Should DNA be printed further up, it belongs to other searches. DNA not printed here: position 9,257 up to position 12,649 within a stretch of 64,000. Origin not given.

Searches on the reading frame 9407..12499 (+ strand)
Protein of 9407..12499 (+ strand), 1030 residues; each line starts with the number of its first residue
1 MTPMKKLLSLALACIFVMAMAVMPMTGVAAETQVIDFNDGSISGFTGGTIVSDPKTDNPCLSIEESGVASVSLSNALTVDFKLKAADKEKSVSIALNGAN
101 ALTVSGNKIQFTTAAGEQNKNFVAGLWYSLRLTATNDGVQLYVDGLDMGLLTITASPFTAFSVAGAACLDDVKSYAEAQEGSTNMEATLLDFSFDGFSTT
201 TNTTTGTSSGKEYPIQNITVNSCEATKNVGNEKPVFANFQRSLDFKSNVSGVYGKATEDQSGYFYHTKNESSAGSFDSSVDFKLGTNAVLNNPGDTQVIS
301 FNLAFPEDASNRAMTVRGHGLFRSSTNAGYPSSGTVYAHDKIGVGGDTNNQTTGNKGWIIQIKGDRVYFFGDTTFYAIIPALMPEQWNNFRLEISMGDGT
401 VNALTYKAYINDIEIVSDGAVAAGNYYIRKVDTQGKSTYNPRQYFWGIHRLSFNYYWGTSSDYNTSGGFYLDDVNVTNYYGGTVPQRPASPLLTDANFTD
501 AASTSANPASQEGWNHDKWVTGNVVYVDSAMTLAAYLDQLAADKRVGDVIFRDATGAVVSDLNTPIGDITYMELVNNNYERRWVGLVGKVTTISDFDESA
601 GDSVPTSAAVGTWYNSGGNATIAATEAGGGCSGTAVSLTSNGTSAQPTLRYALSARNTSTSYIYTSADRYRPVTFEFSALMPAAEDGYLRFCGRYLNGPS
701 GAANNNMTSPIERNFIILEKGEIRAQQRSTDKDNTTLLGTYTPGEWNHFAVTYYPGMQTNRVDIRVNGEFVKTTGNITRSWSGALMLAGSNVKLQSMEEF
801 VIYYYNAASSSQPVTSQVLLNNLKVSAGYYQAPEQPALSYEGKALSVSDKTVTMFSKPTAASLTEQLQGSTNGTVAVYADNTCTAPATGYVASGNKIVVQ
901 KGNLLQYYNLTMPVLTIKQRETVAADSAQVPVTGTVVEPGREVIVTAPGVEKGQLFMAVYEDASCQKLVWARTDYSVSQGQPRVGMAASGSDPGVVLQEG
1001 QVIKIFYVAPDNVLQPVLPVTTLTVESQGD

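Call 4: search_protein_families(library=pfam, proteins=[window:9407-12499:+], max_evalue=0.01)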
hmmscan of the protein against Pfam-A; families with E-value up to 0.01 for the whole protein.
window:9407-12499:+ (1030 aa): 1 family
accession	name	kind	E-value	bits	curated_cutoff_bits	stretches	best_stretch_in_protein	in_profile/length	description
PF13385.13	Laminin_G_3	-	1.3e-07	32.3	27.6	1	712-790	45-124/151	Concanavalin A-like lectin/glucanases superfamily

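Call 7: search_protein_families(library=ncbifam, proteins=[window:9407-12499:+], max_evalue=0.1)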
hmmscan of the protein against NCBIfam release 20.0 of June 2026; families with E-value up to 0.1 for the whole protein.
window:9407-12499:+ (1030 aa): 0 families
